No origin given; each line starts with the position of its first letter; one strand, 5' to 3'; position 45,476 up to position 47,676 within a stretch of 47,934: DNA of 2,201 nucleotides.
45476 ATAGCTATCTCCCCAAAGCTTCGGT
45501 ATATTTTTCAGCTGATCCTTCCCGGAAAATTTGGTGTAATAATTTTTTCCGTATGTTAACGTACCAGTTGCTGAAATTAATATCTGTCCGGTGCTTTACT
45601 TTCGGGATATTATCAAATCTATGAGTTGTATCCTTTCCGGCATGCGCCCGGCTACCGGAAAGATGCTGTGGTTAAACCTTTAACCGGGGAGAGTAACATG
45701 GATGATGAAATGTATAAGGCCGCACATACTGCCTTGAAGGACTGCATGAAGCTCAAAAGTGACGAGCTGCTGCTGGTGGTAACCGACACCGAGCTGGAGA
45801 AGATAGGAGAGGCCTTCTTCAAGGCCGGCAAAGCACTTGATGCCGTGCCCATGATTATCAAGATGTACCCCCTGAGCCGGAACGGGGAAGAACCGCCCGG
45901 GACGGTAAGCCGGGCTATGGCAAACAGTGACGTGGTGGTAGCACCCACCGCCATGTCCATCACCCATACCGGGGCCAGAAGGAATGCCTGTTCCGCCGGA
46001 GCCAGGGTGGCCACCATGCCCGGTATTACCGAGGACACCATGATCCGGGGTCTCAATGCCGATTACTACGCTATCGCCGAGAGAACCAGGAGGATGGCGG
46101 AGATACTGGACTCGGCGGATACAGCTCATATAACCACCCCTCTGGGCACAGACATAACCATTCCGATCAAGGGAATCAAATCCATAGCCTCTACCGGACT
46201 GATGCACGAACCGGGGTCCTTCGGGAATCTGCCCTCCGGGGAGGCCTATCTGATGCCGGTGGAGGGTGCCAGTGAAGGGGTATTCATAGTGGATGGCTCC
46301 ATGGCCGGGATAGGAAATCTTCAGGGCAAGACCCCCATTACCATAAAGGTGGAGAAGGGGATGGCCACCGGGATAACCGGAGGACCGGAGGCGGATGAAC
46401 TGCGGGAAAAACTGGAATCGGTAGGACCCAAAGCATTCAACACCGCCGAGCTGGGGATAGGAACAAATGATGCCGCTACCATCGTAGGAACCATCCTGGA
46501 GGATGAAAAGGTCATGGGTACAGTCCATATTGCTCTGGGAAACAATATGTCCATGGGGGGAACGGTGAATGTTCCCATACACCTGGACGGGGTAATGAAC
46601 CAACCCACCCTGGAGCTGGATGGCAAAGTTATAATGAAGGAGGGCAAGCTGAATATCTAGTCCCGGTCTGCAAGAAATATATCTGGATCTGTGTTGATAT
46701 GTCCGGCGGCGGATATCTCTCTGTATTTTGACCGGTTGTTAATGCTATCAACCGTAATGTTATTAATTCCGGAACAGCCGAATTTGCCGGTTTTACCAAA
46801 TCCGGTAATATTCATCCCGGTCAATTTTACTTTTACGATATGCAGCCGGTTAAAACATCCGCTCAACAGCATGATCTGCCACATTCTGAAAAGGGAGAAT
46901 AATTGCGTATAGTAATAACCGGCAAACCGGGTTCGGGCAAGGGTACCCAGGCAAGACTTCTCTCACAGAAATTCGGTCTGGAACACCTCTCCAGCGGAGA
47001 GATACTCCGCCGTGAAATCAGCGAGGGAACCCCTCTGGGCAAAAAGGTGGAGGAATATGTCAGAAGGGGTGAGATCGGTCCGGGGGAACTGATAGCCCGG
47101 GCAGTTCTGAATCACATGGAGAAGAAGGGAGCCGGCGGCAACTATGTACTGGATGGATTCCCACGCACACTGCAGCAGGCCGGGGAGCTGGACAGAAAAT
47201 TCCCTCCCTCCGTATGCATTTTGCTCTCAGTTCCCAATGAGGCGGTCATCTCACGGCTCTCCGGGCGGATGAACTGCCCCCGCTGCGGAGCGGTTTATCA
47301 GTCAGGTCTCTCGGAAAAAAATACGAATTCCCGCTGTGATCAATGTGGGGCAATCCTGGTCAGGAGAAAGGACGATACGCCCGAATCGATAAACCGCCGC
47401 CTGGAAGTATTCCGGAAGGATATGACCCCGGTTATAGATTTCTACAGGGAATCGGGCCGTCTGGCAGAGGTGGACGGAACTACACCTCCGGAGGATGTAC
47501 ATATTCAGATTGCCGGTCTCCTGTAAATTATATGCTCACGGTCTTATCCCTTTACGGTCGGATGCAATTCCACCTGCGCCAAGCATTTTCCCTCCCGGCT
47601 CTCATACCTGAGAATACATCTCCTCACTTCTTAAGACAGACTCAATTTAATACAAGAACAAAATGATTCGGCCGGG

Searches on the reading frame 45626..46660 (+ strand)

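Call 11: search_protein_families(library=pfam, proteins=[window:45626-46660:+], max_evalue=0.001)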
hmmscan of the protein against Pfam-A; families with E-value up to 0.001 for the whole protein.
window:45626-46660:+ (344 aa): 1 family
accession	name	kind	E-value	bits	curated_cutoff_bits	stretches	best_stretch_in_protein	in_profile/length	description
PF02073.20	Peptidase_M29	-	7.8e-08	32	27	1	148-309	186-351/406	Thermophilic metalloprotease (M29)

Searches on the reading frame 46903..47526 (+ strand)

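Call 11: search_protein_families(library=pfam, proteins=[window:46903-47526:+], max_evalue=0.001)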
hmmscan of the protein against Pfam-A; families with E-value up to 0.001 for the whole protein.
window:46903-47526:+ (207 aa): 5 families
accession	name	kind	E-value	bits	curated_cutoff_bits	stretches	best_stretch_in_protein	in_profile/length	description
PF00406.28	ADK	-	1.2e-40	139.5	26.8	1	5-185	1-150/151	Adenylate kinase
PF13207.12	AAA_17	-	1.4e-23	84.1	27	1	6-121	1-121/136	AAA domain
PF13238.12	AAA_18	-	2.2e-11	44.7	29.4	1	3-125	1-114/128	AAA domain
PF05191.20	ADK_lid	-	2.3e-06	27.8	26.6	1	122-157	1-36/36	Adenylate kinase, active site lid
PF02223.23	Thymidylate_kin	-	2e-05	24.8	27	0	7-55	3-48/185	Thymidylate kinase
